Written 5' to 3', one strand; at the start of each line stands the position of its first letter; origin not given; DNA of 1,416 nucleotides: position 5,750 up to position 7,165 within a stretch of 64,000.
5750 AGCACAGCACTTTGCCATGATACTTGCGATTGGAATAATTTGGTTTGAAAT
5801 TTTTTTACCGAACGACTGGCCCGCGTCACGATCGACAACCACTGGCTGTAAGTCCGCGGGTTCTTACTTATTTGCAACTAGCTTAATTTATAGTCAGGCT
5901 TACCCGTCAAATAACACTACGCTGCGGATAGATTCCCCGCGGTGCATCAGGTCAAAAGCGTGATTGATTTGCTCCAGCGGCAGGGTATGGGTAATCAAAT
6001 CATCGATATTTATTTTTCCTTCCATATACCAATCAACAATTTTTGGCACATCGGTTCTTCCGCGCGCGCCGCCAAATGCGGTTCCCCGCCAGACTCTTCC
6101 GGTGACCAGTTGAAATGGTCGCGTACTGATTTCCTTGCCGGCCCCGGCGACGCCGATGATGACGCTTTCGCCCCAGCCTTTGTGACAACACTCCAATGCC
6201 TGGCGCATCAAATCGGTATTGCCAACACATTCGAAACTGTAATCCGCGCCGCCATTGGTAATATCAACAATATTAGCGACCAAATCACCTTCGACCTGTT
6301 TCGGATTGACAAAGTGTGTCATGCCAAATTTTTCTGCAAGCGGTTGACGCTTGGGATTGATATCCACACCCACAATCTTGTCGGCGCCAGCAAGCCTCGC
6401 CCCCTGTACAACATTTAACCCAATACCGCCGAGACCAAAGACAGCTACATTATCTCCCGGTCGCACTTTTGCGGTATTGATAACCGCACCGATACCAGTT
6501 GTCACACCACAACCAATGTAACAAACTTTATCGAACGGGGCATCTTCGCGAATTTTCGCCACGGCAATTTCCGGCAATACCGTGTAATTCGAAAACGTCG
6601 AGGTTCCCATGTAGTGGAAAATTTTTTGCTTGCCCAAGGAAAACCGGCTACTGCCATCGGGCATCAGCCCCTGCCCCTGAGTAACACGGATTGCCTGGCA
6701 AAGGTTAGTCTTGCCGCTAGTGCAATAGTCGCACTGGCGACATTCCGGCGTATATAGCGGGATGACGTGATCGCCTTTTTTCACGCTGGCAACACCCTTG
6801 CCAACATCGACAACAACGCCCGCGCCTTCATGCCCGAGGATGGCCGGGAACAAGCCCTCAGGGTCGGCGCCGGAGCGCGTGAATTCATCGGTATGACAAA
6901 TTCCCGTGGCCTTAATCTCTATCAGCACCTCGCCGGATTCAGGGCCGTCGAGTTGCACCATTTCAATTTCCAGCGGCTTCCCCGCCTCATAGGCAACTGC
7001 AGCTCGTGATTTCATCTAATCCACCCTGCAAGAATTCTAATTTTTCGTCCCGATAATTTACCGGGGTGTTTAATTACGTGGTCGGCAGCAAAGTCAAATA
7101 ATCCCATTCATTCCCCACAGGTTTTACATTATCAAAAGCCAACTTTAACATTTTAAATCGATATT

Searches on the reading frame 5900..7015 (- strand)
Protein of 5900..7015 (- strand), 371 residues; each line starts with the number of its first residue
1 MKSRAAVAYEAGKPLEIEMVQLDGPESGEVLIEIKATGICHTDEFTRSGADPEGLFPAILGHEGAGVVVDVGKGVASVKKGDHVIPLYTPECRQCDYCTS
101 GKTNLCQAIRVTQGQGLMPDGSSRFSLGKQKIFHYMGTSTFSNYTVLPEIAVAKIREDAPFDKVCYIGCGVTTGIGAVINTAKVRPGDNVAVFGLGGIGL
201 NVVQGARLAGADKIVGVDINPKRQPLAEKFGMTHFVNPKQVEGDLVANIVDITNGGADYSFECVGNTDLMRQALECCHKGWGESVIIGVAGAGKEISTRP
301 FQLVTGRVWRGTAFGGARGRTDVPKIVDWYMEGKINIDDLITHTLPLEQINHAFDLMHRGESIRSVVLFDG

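Call 11: search_protein_families(library=ncbifam, proteins=[window:5900-7015:-])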
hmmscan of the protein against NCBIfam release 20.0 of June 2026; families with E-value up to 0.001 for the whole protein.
window:5900-7015:- (371 aa): 23 families
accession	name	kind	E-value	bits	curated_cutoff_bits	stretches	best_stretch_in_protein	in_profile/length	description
TIGR02818.1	adh_III_F_hyde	equivalog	2.4e-189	629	543.95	1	2-368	1-367/368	S-(hydroxymethyl)glutathione dehydrogenase/class III alcohol dehydrogenase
TIGR03989.1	Rxyl_3153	subfamily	1.1e-98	330.9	440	1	2-369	1-370/370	NDMA-dependent alcohol dehydrogenase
TIGR03451.1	mycoS_dep_FDH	equivalog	1.3e-69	234.7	512.9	1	4-368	3-357/358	S-(hydroxymethyl)mycothiol dehydrogenase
NF041097.1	keto_inos_dh_IolM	equivalog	7.9e-45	153.2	450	1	4-362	27-382/389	scyllo-inosose 3-dehydrogenase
NF003808.0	PRK05396.1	equivalog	6.1e-36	124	380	1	15-366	13-337/341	L-threonine 3-dehydrogenase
NF006940.0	PRK09422.1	equivalog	1e-33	116.8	344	2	15-111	12-108/338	alcohol dehydrogenase AdhP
TIGR00692.1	tdh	equivalog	3.1e-33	115.2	458.35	1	17-366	11-337/340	L-threonine 3-dehydrogenase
TIGR03366.1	HpnZ_proposed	hypoth_equivalog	1.1e-32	113.5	328.1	1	26-305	4-270/315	putative phosphonate catabolism associated alcohol dehydrogenase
NF010344.0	PRK13771.1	subfamily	6.3e-32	110.9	349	1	4-365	2-328/334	putative alcohol dehydrogenase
TIGR03201.1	dearomat_had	equivalog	1.6e-30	106.4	338.65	1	10-368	6-347/349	6-hydroxycyclohex-1-ene-1-carbonyl-CoA dehydrogenase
NF007489.0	PRK10083.1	equivalog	4.2e-27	95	376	1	11-362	8-328/339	Zn-dependent oxidoreductase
NF041172.1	AcrlCoa_red_Thmprot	equivalog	2.8e-26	92.3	500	2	5-109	3-107/334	acryloyl-CoA reductase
NF007375.0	PRK09880.1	equivalog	7e-24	84.2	469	1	18-356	19-329/344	L-idonate 5-dehydrogenase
TIGR02824.1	quinone_pig3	subfamily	3.1e-21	75.7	296.8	2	11-88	9-89/325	putative NAD(P)H quinone oxidoreductase, PIG3 family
NF007642.0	PRK10309.1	equivalog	6.1e-21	75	550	2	138-250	114-224/347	galactitol-1-phosphate 5-dehydrogenase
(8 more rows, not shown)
